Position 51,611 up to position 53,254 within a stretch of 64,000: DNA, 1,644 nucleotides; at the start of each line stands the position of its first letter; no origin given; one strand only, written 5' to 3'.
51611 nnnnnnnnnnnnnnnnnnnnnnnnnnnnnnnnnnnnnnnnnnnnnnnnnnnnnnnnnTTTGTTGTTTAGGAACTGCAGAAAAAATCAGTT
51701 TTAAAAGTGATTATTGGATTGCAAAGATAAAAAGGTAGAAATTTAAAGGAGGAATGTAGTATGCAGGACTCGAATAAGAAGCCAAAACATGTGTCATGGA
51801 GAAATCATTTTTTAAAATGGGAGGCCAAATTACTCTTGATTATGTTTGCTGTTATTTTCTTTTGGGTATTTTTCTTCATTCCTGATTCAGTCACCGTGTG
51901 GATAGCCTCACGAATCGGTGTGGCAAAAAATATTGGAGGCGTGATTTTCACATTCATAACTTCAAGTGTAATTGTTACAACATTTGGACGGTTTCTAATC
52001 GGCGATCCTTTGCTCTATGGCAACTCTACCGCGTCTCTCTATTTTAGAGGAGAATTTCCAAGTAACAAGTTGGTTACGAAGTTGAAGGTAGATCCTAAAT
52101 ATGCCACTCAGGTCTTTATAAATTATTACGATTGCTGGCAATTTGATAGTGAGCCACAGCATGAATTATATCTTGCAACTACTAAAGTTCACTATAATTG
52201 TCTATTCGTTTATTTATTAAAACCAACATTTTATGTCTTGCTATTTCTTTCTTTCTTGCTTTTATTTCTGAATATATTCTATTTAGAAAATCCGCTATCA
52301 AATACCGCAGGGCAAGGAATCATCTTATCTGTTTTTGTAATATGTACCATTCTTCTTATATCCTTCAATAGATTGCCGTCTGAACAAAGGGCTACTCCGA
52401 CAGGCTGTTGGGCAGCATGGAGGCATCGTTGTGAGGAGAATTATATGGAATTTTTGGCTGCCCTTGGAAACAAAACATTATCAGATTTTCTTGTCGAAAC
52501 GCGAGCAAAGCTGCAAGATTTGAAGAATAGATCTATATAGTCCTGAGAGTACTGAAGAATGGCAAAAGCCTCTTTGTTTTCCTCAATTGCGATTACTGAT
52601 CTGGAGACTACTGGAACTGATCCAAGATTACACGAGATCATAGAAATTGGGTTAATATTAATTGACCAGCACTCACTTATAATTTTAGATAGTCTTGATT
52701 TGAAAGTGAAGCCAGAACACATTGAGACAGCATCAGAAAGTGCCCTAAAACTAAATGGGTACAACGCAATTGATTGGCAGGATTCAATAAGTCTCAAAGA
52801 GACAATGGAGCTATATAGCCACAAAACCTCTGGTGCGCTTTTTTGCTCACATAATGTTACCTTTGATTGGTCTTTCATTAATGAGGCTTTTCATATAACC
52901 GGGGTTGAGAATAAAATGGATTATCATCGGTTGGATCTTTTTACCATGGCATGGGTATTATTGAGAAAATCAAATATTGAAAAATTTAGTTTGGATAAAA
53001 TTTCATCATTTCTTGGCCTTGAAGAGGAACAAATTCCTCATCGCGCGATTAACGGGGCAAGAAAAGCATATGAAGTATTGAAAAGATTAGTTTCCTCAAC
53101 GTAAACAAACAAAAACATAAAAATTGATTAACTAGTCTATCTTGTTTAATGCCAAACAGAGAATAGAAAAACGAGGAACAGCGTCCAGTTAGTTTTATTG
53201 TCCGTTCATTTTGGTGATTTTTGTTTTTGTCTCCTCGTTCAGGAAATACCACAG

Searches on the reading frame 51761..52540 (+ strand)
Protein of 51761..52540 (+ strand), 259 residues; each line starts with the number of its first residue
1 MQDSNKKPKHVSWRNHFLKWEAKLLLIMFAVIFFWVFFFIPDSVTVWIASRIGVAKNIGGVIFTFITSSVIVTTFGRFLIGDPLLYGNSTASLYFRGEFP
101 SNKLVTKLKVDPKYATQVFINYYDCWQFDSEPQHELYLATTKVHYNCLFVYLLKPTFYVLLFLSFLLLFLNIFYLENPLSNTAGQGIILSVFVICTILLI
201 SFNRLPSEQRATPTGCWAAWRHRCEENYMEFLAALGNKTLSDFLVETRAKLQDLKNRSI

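Call 3: search_protein_families(library=padloc, proteins=[window:51761-52540:+])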
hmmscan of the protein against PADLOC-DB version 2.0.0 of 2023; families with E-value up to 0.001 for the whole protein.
window:51761-52540:+ (259 aa): 0 families

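Call 4: search_protein_families(library=pfam, proteins=[window:51761-52540:+])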
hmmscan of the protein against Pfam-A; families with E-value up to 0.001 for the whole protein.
window:51761-52540:+ (259 aa): 1 family
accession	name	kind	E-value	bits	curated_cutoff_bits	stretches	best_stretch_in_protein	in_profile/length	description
PF21976.1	SMIM43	-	0.00057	20.3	27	0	150-184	9-41/63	Small integral membrane protein 43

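Call 5: search_protein_families(library=ncbifam, proteins=[window:51761-52540:+])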
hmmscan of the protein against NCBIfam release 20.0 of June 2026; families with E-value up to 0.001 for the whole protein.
window:51761-52540:+ (259 aa): 0 families

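Call 71: find_homologous_proteins(query=window:51761-52540:+)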
Query window:51761-52540:+ (259 aa): 9 proteins with E <= 0.001 among 1416 candidates.
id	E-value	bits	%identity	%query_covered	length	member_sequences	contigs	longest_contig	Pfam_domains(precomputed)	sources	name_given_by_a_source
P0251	4.5e-152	523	100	90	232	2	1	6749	-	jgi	jgi:hypothetical protein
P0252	1.5e-102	361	62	100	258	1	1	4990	-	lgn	-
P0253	2.2e-102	361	62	100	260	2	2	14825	-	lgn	-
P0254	6.7e-101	356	62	100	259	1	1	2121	-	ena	-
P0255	9.8e-100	352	67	90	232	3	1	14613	-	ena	-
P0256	4.7e-93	330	57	99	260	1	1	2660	-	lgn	-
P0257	7.2e-93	329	56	98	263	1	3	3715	-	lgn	-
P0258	3.2e-80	288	50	97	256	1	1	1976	-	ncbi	-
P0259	4.0e-59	219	61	68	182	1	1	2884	-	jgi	jgi:hypothetical protein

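Call 72: find_encoding_contigs(protein=P0253, flank=10000, max_places=2)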
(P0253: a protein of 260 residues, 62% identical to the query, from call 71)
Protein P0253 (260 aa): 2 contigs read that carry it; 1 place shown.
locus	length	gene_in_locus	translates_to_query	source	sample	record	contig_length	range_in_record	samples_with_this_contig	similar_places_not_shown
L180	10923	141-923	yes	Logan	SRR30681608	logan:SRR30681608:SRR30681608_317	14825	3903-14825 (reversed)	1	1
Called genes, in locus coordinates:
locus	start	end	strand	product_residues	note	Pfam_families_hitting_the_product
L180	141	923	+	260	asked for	-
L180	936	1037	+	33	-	-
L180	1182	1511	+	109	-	-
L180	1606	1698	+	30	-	-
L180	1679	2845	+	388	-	PF00155:Aminotran_1_2 (weak), PF00266:Aminotran_5, PF01053:Cys_Met_Meta_PP (weak), PF01212:Beta_elim_lyase (weak), PF01041:DegT_DnrJ_EryC1 (weak)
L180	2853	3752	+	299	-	PF13182:DUF4007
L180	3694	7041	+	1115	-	-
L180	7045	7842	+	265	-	PF01507:PAPS_reduct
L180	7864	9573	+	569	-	PF13589:HATPase_c_3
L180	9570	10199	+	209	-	PF02229:PC4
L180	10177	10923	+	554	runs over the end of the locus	PF04851:ResIII, PF00270:DEAD, PF00271:Helicase_C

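Call 73: find_encoding_contigs(protein=P0255, flank=10000, max_places=1)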
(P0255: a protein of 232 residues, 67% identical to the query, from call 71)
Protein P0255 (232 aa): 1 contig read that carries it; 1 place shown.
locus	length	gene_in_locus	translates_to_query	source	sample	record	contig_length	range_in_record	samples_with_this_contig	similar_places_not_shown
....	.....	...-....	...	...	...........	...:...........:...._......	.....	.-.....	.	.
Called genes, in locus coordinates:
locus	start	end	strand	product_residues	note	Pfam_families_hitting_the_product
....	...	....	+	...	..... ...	-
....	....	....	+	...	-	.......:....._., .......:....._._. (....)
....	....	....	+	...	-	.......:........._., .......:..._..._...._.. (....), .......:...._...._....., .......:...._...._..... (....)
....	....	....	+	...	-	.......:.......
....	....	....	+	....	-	-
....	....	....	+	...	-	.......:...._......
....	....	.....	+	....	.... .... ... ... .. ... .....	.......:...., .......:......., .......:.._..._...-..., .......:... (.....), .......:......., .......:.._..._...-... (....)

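Call 74: find_encoding_contigs(protein=P0252, flank=10000, max_places=2)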
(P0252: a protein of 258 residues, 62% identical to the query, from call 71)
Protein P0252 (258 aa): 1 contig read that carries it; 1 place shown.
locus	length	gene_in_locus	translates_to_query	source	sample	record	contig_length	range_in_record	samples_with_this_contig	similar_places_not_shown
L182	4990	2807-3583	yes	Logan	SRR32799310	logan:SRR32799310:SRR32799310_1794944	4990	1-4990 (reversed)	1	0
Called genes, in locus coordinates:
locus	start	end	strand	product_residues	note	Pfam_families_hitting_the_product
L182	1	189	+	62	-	?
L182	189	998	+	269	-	PF01507:PAPS_reduct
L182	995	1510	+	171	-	-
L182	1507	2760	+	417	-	PF14072:DndB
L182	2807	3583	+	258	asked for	-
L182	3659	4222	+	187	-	PF00929:RNase_T, PF13482:RNase_H_2 (weak)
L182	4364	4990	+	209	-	?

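Call 75: find_encoding_contigs(protein=P0257, flank=10000, max_places=3)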
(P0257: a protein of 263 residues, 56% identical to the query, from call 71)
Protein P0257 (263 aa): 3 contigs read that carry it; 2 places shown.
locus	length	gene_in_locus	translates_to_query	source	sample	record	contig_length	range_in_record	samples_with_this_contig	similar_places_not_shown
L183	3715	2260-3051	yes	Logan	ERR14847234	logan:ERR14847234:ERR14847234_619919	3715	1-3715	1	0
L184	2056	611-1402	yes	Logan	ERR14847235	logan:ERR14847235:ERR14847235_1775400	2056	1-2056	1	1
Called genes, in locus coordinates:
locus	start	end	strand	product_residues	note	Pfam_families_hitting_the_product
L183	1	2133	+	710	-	?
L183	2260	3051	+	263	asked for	-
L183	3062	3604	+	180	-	PF00929:RNase_T, PF13482:RNase_H_2 (faint)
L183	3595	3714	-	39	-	?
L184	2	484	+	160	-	?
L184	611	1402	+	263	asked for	-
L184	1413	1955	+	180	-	PF00929:RNase_T, PF13482:RNase_H_2 (faint)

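Call 84: search_protein_families(library=padloc, proteins=[window:51761-52540:+], max_evalue=10)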
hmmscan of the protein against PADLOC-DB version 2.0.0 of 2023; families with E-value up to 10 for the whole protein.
window:51761-52540:+ (259 aa): 1 family
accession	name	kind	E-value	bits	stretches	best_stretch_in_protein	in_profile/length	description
PDLC03819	RTasSLATT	-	0.0015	16.3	1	158-204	33-81/176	DRT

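Call 85: search_protein_families(library=phrogs, proteins=[window:51761-52540:+], max_evalue=0.01)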
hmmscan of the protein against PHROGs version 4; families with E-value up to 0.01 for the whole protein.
window:51761-52540:+ (259 aa): 0 families

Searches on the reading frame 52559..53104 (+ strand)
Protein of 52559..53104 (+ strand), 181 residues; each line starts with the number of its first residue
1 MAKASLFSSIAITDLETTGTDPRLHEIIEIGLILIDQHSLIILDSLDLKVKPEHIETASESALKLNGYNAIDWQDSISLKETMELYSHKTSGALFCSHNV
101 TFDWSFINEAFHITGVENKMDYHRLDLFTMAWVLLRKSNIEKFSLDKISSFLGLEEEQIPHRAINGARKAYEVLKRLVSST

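Call 3: search_protein_families(library=padloc, proteins=[window:52559-53104:+])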
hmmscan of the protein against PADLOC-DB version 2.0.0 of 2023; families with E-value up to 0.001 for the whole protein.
window:52559-53104:+ (181 aa): 4 families
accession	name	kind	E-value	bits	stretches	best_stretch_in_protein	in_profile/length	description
PDLC01247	DEDDh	-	8.5e-21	73.1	1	12-174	2-138/139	"CAS-I,CAS-II,CAS-III,CAS-IV,CAS-V,CAS-VI; associated"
PDLC05027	PDC-S48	-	1.3e-12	45.5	1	10-179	6-168/411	-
PDLC05028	PDC-S48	-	3.5e-09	33.7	1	11-179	21-181/512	-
PDLC00753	Effector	-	4.7e-09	34.3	1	13-175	11-174/184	Exonuclease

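Call 4: search_protein_families(library=pfam, proteins=[window:52559-53104:+])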
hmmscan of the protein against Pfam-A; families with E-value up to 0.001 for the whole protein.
window:52559-53104:+ (181 aa): 2 families
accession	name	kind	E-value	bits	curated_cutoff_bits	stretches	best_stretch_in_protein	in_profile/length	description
PF00929.31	RNase_T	-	6.5e-14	53.2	24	1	12-174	2-164/164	Exonuclease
PF13482.12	RNase_H_2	-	7.6e-06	26.4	22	1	13-158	3-119/165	RNase_H superfamily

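Call 5: search_protein_families(library=ncbifam, proteins=[window:52559-53104:+])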
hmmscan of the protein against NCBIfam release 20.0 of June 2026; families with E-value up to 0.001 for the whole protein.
window:52559-53104:+ (181 aa): 21 families
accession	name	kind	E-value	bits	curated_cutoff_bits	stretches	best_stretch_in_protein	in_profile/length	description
NF006316.0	PRK08517.1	equivalog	2e-17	63.4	247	1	11-176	73-228/270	3'-5' exonuclease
NF001688.0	PRK00448.1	equivalog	3.7e-17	61.2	873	1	12-178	427-585/1445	PolC-type DNA polymerase III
TIGR01405.1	polC_Gram_pos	equivalog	3.1e-16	58.3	1043.45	1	11-179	192-352/1211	DNA polymerase III subunit alpha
TIGR01407.1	dinG_rel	hypoth_equivalog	5.7e-16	57.9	547.7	1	11-172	3-156/889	putative DnaQ family exonuclease/DinG family helicase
NF005906.0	PRK07883.1-4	equivalog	7.4e-14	51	495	1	10-179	8-169/563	DEDD exonuclease domain-containing protein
NF005981.0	PRK08074.1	equivalog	1.1e-13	50.1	789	1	12-177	7-165/931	ATP-dependent DNA helicase DinG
NF005905.0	PRK07883.1-3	equivalog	3.2e-12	45.9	508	1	11-179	27-189/581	DEDD exonuclease domain-containing protein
NF005569.0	PRK07246.1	equivalog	3.8e-11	42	794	1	10-177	9-166/820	bifunctional DnaQ family exonuclease/ATP-dependent helicase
NF005907.0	PRK07883.1-5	equivalog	5.8e-11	41.5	454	1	11-178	31-192/584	DEDD exonuclease domain-containing protein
NF005289.0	PRK06807.1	equivalog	1.1e-09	37.9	335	1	2-167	2-158/313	3'-5' exonuclease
NF004316.1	PRK05711.1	equivalog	4.2e-09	36.4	196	1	12-169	5-157/234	DNA polymerase III subunit epsilon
TIGR00573.1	dnaq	subfamily_domain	1.3e-08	34.6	71.5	1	13-176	12-172/217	exonuclease, DNA polymerase III, epsilon subunit family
NF006601.0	PRK09145.1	equivalog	1.2e-07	31.4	189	1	13-112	34-131/207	3'-5' exonuclease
TIGR01406.1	dnaQ_proteo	equivalog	3.3e-07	30.1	222.7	1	12-156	4-146/231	DNA polymerase III subunit epsilon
NF006602.0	PRK09146.1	subfamily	5.1e-07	29.3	266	1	13-127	52-163/239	3'-5' exonuclease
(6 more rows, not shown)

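Call 85: search_protein_families(library=phrogs, proteins=[window:52559-53104:+], max_evalue=0.01)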
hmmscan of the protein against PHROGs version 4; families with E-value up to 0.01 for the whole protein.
window:52559-53104:+ (181 aa): 2 families
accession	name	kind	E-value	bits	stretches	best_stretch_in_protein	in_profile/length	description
phrog_192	-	DNA, RNA and nucleotide metabolism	1.6e-24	87.9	1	6-178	104-271/397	DNA polymerase exonuclease subunit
phrog_14632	-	DNA, RNA and nucleotide metabolism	1.3e-06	28.5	1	5-165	79-230/380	DNA polymerase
